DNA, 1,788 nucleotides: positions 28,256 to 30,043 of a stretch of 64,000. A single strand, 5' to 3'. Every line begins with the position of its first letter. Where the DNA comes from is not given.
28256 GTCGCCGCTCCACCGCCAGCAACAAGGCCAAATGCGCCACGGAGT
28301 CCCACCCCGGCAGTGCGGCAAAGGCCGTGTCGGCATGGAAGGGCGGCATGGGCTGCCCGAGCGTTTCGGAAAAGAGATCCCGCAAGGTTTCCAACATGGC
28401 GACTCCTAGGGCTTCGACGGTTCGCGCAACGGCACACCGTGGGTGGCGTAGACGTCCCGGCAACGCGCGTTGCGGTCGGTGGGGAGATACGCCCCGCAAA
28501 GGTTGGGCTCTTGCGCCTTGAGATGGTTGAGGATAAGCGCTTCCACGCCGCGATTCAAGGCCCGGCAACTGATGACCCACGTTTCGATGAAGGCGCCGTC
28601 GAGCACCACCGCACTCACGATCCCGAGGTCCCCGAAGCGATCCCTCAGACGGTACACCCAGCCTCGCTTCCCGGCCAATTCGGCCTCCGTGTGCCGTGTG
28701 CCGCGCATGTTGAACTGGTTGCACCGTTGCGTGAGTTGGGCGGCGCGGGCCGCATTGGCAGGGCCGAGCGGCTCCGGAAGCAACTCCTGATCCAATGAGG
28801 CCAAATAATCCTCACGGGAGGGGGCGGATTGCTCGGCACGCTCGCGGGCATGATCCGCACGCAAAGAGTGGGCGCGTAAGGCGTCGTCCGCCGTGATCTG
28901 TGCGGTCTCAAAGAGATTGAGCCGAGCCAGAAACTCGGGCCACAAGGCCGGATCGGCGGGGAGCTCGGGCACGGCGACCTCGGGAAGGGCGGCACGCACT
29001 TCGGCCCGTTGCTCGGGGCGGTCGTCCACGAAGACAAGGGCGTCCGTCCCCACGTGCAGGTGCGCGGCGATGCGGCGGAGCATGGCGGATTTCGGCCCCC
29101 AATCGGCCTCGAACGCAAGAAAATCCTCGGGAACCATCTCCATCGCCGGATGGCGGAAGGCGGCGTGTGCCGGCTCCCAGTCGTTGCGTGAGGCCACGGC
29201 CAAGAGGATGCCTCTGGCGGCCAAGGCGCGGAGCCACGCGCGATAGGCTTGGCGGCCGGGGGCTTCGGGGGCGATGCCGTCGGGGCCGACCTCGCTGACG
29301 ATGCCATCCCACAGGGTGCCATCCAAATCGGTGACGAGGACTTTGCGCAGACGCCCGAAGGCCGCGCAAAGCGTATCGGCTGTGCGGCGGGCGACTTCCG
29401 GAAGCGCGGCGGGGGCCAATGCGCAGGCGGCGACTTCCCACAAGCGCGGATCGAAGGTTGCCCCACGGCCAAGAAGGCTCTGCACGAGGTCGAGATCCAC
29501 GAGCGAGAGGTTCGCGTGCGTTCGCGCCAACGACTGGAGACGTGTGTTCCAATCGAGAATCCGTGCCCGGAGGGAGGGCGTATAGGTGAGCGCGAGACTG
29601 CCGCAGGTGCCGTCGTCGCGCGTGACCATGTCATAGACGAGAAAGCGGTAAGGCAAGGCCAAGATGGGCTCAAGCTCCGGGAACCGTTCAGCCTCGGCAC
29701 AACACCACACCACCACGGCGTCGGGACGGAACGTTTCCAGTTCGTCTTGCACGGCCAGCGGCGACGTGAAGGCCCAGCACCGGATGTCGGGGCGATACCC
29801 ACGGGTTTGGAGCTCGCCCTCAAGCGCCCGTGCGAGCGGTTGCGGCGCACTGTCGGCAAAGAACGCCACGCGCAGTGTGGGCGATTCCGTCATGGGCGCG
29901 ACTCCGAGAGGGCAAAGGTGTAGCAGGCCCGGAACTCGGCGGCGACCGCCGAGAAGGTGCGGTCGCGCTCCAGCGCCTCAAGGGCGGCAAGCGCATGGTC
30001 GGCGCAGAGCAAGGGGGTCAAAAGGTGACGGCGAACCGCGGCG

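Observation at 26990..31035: GT4 / FkbH-like / ACP / KAS-III / ACP cluster directly upstream of, and co-oriented with, the giant secreted protein gene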

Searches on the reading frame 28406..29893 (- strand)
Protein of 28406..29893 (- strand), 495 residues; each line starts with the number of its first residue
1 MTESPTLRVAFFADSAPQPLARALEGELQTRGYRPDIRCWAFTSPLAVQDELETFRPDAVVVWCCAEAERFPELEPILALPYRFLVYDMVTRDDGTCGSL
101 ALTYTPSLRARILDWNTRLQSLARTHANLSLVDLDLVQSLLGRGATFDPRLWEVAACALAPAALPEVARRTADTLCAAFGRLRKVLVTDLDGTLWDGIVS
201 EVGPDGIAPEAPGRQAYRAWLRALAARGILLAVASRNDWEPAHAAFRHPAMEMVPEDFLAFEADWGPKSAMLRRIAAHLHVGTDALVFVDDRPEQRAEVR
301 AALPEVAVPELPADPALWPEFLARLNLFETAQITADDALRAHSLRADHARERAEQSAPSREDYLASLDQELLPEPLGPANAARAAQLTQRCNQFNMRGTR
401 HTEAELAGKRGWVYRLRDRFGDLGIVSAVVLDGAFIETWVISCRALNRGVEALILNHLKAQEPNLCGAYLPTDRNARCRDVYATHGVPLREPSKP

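Call 4: search_protein_families(library=pfam, proteins=[window:28406-29893:-], max_evalue=0.01)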
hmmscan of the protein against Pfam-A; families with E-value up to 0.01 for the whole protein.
window:28406-29893:- (495 aa): 2 families
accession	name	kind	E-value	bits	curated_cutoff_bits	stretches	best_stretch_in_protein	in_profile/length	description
PF21211.3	FkbH_N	-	2.1e-11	44.6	27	1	83-176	99-192/192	FkbH, N-terminal domain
PF00702.32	Hydrolase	-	0.00089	20.1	26.4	0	218-294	104-182/191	haloacid dehalogenase-like hydrolase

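Call 5: search_protein_families(library=ncbifam, proteins=[window:28406-29893:-], max_evalue=0.01)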
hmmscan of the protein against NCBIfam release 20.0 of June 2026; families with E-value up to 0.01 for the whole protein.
window:28406-29893:- (495 aa): 3 families
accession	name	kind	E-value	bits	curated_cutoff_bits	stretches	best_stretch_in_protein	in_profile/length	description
TIGR01686.1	FkbH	subfamily_domain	1.9e-68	231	146.65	1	183-487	3-319/323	FkbH domain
TIGR01681.1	HAD-SF-IIIC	subfamily_domain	1.6e-15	58.1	35.75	1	184-301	1-130/132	HAD-IIIC family phosphatase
NF041951.1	phage_RstR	subfamily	0.0095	16.2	80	0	266-305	41-80/108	RstR family transcriptional repressor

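Call 6: find_encoding_contigs(protein=window:28406-29893:-, flank=10000, max_places=6)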
Protein window:28406-29893:- (495 aa): 21 contigs read that carry it; 6 places shown.
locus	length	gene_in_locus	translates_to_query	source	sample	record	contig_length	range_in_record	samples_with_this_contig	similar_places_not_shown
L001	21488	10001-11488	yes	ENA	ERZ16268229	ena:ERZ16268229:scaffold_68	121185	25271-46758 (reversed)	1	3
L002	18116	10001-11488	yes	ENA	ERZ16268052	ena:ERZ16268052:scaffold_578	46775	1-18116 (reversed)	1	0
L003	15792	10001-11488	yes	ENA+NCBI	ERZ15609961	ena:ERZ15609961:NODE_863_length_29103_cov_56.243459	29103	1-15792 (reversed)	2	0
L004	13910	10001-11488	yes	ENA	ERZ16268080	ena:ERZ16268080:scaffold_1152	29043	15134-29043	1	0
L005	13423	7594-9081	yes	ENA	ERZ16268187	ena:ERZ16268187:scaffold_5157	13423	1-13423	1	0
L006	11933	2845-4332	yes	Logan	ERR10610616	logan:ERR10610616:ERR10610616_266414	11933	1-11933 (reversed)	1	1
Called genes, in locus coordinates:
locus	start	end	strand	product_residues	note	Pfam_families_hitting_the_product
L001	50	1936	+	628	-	-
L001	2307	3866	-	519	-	PF01408:GFO_IDH_MocA, PF19051:GFO_IDH_MocA_C2 (faint)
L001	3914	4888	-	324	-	PF01261:AP_endonuc_2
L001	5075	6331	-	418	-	PF01261:AP_endonuc_2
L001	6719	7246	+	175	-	-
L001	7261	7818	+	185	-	PF01258:zf-dskA_traR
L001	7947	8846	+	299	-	PF00288:GHMP_kinases_N, PF08544:GHMP_kinases_C (faint)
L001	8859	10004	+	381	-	-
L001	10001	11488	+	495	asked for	PF21211:FkbH_N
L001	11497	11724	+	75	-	PF00550:PP-binding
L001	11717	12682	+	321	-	PF08545:ACP_syn_III, PF08541:ACP_syn_III_C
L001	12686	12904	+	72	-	-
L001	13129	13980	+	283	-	PF13385:Laminin_G_3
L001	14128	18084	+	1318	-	PF00754:F5_F8_type_C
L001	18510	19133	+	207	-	PF07589:PEP_exosort_dom (weak)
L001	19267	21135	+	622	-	PF00884:Sulfatase, PF01663:Phosphodiest (faint), PF00884:Sulfatase, PF16347:SGSH_C (weak)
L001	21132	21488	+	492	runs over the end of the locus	-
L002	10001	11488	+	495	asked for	PF21211:FkbH_N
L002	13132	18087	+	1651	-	PF13385:Laminin_G_3, PF00754:F5_F8_type_C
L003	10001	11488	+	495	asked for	PF21211:FkbH_N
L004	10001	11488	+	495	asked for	PF21211:FkbH_N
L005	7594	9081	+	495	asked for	PF21211:FkbH_N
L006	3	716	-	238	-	?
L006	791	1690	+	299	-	PF00288:GHMP_kinases_N, PF08544:GHMP_kinases_C (faint)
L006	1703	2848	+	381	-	-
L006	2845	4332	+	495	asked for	PF21211:FkbH_N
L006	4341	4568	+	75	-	PF00550:PP-binding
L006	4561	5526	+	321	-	PF08545:ACP_syn_III, PF08541:ACP_syn_III_C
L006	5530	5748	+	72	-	-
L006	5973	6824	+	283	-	PF13385:Laminin_G_3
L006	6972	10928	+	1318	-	PF00754:F5_F8_type_C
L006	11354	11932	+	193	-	?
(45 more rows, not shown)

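Call 8: find_homologous_proteins(query=window:28406-29893:-, max_evalue=0.00001)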
Query window:28406-29893:- (495 aa): 641 proteins with E <= 0.00001 among 8000 candidates; the best 120 are listed.
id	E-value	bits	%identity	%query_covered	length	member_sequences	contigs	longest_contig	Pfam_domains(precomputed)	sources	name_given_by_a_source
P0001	0.0e+0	1084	97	100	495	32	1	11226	PF21211.4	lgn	-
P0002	3.1e-248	843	80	97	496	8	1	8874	PF21211.4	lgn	-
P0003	3.3e-245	833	78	98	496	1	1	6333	PF21211.4,PF00702.33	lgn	-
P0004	2.4e-242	823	78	97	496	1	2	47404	PF21211.4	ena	-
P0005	1.1e-236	805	76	98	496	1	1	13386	PF21211.4,PF00702.33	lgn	-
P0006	5.4e-231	786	75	98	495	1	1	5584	PF21211.4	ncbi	-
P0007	4.0e-211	720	68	98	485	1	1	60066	PF21211.4,PF00702.33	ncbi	-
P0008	1.1e-210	719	72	97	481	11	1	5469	PF21211.4,PF00702.33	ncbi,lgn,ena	-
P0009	5.8e-210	716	69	97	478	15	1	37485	PF21211.4,PF00702.33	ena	-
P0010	2.3e-209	714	70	97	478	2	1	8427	PF21211.4,PF00702.33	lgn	-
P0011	3.1e-209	714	69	97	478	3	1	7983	PF21211.4,PF00702.33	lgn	-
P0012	3.1e-209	714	69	98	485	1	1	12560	PF21211.4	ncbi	-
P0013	1.7e-208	712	68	98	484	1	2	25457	PF21211.4,PF00702.33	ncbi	-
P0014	4.0e-208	710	69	97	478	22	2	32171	PF21211.4,PF00702.33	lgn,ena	-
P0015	4.6e-208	710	69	98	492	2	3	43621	PF12689.14,PF21211.4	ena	-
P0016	6.8e-208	710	68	98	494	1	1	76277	PF21211.4,PF00702.33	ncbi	-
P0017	1.3e-207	709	69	97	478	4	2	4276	PF21211.4,PF00702.33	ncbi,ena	-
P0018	2.4e-207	708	68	97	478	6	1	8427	PF21211.4,PF00702.33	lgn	-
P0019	1.0e-206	706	70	97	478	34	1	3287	PF21211.4,PF00702.33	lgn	-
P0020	1.8e-206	705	68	97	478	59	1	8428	PF21211.4,PF00702.33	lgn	-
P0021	4.6e-206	704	71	97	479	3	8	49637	PF21211.4,PF00702.33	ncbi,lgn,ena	-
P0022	5.4e-206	703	67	98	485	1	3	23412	PF21211.4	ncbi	-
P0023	2.1e-204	698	69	97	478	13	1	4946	PF21211.4,PF00702.33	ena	-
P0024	3.1e-204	697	70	97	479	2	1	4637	PF21211.4,PF00702.33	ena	-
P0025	3.8e-204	697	69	97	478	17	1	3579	PF21211.4,PF00702.33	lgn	-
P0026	7.0e-201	686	65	98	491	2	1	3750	PF21211.4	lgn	-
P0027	4.6e-200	684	68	98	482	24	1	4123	PF21211.4,PF00702.33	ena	-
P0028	3.3e-198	678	66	97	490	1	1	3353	PF21211.4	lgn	-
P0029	6.3e-198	677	66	99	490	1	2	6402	PF21211.4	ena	-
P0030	6.8e-198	677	66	98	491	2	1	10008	PF21211.4,PF00702.33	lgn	-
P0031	8.0e-198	676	64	98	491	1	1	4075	PF21211.4,PF00702.33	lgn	-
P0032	1.1e-196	673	67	97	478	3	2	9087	PF21211.4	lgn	-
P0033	9.0e-195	666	64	99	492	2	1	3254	PF21211.4,PF00702.33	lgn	-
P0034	5.1e-193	660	64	98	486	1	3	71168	PF21211.4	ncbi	-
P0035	4.7e-187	641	63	99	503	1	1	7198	PF21211.4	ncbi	-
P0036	2.8e-186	638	62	99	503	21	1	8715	PF12689.14,PF21211.4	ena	-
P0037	4.5e-179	615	61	99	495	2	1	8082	PF21211.4,PF00702.33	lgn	-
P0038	1.2e-178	613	60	99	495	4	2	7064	PF21211.4,PF00702.33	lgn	-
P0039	1.5e-177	609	62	96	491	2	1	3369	PF21211.4,PF00702.33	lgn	-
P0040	5.0e-177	608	60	98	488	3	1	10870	PF21211.4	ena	-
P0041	5.0e-177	608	59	98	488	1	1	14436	PF21211.4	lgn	-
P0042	1.0e-176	607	59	99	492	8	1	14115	PF21211.4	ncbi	ncbi:MAG: HAD-IIIC family phosphatase [Kiritimatiellia bacterium]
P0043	1.5e-175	603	59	99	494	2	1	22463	PF21211.4,PF00702.33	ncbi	-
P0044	2.2e-175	602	61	97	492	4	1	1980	PF21211.4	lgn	-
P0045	7.4e-175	601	60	97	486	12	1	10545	PF21211.4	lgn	-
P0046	9.1e-174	597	61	96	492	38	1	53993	PF21211.4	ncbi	ncbi:MAG: HAD-IIIC family phosphatase [Candidatus Spyradenecus sp.]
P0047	1.0e-172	594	60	97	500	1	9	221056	PF21211.4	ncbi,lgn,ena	-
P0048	4.1e-172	592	57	100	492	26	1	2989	PF21211.4,PF13472.13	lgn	-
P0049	1.2e-171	590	58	98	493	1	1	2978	PF21211.4,PF00702.33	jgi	jgi:FkbH-like protein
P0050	3.8e-171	588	59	98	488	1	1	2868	PF21211.4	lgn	-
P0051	5.7e-171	588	60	97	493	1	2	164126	PF21211.4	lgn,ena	-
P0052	1.1e-169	584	57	97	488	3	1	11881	PF21211.4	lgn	-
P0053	6.2e-169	581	58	97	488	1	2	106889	PF21211.4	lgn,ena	-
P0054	1.0e-168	580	57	98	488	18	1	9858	PF21211.4,PF00702.33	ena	-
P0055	2.0e-168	579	58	97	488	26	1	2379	PF21211.4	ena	-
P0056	4.4e-168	578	59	97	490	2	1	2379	PF21211.4,PF00702.33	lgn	-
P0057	4.9e-168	578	59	98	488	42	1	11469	PF21211.4,PF00702.33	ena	-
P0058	5.4e-168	578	59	98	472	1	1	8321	PF21211.4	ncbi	-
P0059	2.5e-167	576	57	98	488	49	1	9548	PF21211.4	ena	-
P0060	6.0e-167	575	58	98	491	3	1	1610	PF21211.4,PF00702.33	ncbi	-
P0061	1.7e-162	560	56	98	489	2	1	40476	PF12689.14,PF21211.4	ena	-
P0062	3.7e-161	555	56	97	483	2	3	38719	PF21211.4,PF00702.33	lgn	-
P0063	7.1e-159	548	54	99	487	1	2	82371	PF21211.4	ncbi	-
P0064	1.0e-155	537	53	98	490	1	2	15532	PF21211.4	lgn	-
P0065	4.1e-152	526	53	98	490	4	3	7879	PF21211.4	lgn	-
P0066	1.8e-151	523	52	98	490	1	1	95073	PF12689.14,PF21211.4,PF00702.33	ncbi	-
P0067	6.5e-150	518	51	98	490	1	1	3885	PF21211.4,PF00702.33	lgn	-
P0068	6.4e-147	508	52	97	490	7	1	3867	PF21211.4,PF00702.33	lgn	-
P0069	1.4e-86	309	37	97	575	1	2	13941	PF21211.4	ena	-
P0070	6.2e-83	297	42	98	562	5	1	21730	PF21211.4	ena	-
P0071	9.1e-83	297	40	98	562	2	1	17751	PF21211.4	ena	-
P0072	1.5e-82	296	41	98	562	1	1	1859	PF21211.4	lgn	-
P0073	7.8e-82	294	37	98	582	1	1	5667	PF21211.4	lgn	-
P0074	9.3e-81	290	40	98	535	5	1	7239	PF21211.4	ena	-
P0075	7.9e-80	287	44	81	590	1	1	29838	PF21211.4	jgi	jgi:FkbH-like protein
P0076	1.4e-78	283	39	88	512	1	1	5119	PF21211.4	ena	-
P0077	1.3e-75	273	43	78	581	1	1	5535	PF21211.4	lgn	-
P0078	7.0e-75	271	36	98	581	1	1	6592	PF21211.4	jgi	jgi:FkbH-like protein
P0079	9.8e-74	267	34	98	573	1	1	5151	PF21211.4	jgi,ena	-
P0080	1.3e-73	267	34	99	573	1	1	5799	PF21211.4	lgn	-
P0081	1.7e-73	266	37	98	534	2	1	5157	PF21211.4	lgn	-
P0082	2.0e-72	263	35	97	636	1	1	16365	PF21211.4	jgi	jgi:FkbH-like protein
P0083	3.7e-72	262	34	97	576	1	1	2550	PF21211.4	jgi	jgi:FkbH-like protein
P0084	4.4e-72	262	35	97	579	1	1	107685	PF21211.4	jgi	-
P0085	1.6e-71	260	42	69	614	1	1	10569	PF21211.4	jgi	-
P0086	3.3e-71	259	36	92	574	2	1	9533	PF21211.4,PF00702.33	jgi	jgi:FkbH-like protein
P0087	4.0e-71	258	34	99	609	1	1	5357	PF21211.4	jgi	jgi:FkbH-like protein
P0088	5.5e-71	258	39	82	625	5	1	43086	PF21211.4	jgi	jgi:FkbH-like protein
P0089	1.0e-70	257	36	93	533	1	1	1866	PF21211.4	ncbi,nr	ncbi:MAG: HAD family hydrolase, partial [Blastocatellia bacterium]|nr:HAD family hydrolase [Blastoca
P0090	4.7e-70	255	42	69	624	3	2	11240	PF21211.4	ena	-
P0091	1.4e-69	253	36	81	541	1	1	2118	PF21211.4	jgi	jgi:FkbH-like protein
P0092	3.1e-69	252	31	97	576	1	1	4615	PF21211.4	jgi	-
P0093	3.5e-69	252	34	97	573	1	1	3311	PF21211.4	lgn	-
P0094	4.2e-69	252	31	97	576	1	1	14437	PF21211.4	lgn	-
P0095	4.8e-69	252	37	98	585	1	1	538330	PF21211.4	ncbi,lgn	-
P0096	5.0e-69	252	43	73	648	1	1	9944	PF21211.4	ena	-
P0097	9.9e-69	251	40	71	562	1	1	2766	PF21211.4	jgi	jgi:FkbH-like protein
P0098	1.9e-68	250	34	95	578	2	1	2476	PF21211.4,PF00702.33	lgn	-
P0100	5.1e-68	248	35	98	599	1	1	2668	PF21211.4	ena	-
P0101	6.2e-68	248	40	78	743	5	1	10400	PF21211.4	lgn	-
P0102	6.8e-68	248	38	78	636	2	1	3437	PF21211.4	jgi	jgi:FkbH-like protein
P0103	1.0e-67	247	33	98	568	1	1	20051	PF21211.4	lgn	-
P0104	1.2e-67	247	33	97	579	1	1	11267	PF21211.4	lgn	-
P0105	1.8e-67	246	38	75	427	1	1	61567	PF21211.4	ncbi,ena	-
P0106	1.8e-67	246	37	80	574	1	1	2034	PF21211.4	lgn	-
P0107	4.2e-67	245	40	76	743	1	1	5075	PF21211.4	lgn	-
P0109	6.5e-67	245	33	98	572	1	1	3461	PF21211.4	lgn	-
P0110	9.5e-67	244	37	82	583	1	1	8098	PF21211.4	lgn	-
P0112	1.9e-66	243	34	97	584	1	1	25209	PF21211.4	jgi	jgi:FkbH-like protein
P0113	2.1e-66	243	39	78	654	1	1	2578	PF21211.4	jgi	jgi:FkbH-like protein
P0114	2.7e-66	243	34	98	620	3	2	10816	PF21211.4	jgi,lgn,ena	jgi:FkbH-like protein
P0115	4.0e-66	242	40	79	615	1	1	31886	PF21211.4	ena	-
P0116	4.7e-66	242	40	79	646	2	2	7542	PF21211.4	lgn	-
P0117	6.0e-66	241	40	79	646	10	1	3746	PF21211.4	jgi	-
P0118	6.2e-66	241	32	98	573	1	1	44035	PF21211.4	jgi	jgi:FkbH-like protein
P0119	8.6e-66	241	38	74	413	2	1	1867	PF21211.4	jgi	jgi:FkbH-like protein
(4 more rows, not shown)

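Call 9: find_encoding_contigs(protein=P0047, flank=10000, max_places=2)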
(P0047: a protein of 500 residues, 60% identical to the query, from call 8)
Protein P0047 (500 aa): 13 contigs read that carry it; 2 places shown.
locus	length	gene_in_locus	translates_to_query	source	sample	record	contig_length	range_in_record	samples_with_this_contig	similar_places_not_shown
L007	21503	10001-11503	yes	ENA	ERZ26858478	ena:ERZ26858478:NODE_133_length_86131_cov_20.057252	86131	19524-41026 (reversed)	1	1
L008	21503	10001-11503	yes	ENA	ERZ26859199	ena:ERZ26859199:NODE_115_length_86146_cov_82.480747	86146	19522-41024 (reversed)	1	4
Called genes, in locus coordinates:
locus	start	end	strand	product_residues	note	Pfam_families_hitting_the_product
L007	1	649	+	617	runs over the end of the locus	PF07497:Rho_RNA_bind, PF00006:ATP-synt_ab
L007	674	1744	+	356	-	PF01040:UbiA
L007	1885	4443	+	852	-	PF00933:Glyco_hydro_3, PF01915:Glyco_hydro_3_C, PF14310:Fn3-like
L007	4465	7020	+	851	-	PF00933:Glyco_hydro_3, PF01915:Glyco_hydro_3_C, PF14310:Fn3-like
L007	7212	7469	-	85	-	PF00312:Ribosomal_S15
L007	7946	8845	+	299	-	PF00288:GHMP_kinases_N, PF08544:GHMP_kinases_C (faint)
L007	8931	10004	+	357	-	PF13692:Glyco_trans_1_4 (weak)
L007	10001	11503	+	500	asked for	PF21211:FkbH_N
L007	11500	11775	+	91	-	PF00550:PP-binding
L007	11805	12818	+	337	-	PF00108:Thiolase_N (weak), PF08545:ACP_syn_III, PF08541:ACP_syn_III_C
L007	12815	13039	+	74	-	PF00550:PP-binding (weak)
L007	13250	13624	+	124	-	PF07963:N_methyl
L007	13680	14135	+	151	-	-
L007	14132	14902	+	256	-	-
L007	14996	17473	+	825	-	PF13385:Laminin_G_3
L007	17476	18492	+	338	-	-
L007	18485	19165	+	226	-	-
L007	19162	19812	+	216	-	-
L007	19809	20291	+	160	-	-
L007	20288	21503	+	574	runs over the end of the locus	PF03958:Secretin_N, PF00263:Secretin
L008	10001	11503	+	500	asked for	PF21211:FkbH_N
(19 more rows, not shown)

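Call 10: find_encoding_contigs(protein=P0066, flank=10000, max_places=2)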
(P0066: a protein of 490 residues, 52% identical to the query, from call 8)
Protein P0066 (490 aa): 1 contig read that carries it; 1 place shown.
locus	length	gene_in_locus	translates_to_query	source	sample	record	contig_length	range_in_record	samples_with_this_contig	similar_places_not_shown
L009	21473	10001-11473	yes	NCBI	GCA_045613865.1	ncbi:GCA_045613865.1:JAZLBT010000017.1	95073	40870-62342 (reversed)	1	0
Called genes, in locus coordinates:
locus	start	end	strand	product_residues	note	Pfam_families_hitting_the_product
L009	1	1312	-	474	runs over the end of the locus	PF00999:Na_H_Exchanger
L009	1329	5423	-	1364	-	PF03781:FGE-sulfatase (faint), PF18998:Flg_new_2 (faint)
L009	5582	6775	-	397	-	PF01408:GFO_IDH_MocA, PF22725:GFO_IDH_MocA_C3, PF02894:GFO_IDH_MocA_C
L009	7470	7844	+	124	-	PF02537:CRCB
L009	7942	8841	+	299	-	PF00288:GHMP_kinases_N, PF08544:GHMP_kinases_C (faint)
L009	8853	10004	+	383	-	PF13439:Glyco_transf_4, PF13579:Glyco_trans_4_4 (weak), PF13692:Glyco_trans_1_4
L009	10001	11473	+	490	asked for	PF21211:FkbH_N, PF12689:Acid_PPase (faint), PF00702:Hydrolase (faint)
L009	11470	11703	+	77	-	PF00550:PP-binding (faint)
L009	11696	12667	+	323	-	PF08545:ACP_syn_III, PF08541:ACP_syn_III_C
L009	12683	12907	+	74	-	-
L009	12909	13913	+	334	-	PF00490:ALAD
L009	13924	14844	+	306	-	PF02899:Phage_int_SAM_1, PF13495:Phage_int_SAM_4 (faint), PF00589:Phage_integrase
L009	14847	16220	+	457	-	PF00905:Transpeptidase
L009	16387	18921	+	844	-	PF02861:Clp_N, PF23569:NBD_SMAX1, PF00004:AAA, PF17871:AAA_lid_9, PF00004:AAA, PF07724:AAA_2, PF07728:AAA_5, PF10431:ClpB_D2-small, +10 more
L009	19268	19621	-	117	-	PF01245:Ribosomal_L19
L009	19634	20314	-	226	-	PF01746:tRNA_m1G_MT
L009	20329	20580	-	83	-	PF00886:Ribosomal_S16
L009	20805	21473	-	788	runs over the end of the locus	PF00082:Peptidase_S8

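Call 11: find_encoding_contigs(protein=P0095, flank=10000, max_places=2)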
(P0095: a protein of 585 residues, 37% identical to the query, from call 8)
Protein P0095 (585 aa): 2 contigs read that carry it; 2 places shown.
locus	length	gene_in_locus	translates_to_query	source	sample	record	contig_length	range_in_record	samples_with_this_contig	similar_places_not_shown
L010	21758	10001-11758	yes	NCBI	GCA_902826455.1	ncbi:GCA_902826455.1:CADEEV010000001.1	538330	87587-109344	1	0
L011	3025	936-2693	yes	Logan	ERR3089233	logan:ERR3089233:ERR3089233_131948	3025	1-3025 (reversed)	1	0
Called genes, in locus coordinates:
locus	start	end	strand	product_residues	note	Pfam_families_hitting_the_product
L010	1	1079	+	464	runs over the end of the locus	PF01593:Amino_oxidase, PF13450:NAD_binding_8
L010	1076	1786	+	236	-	PF13489:Methyltransf_23, PF08241:Methyltransf_11, PF08242:Methyltransf_12 (weak), PF13847:Methyltransf_31 (faint), PF13649:Methyltransf_25 (weak)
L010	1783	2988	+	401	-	PF00534:Glycos_transf_1, PF13692:Glyco_trans_1_4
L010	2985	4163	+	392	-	PF13439:Glyco_transf_4 (faint), PF00534:Glycos_transf_1, PF13692:Glyco_trans_1_4, PF13524:Glyco_trans_1_2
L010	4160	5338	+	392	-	PF13579:Glyco_trans_4_4, PF13439:Glyco_transf_4, PF13692:Glyco_trans_1_4 (weak)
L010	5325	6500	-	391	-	PF01757:Acyl_transf_3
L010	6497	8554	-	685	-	PF00884:Sulfatase, PF01663:Phosphodiest (faint)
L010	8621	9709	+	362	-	PF13472:Lipase_GDSL_2 (faint)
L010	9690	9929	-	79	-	-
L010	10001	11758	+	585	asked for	PF21211:FkbH_N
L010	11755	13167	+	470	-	PF03062:MBOAT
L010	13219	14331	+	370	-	PF02350:Epimerase_2, PF13579:Glyco_trans_4_4 (weak)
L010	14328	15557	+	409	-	PF13439:Glyco_transf_4, PF13579:Glyco_trans_4_4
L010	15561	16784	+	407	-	PF13439:Glyco_transf_4, PF20706:GT4-conflict, PF00534:Glycos_transf_1, PF13692:Glyco_trans_1_4, PF13524:Glyco_trans_1_2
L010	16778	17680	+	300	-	PF20102:DUF6492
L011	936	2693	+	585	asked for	PF21211:FkbH_N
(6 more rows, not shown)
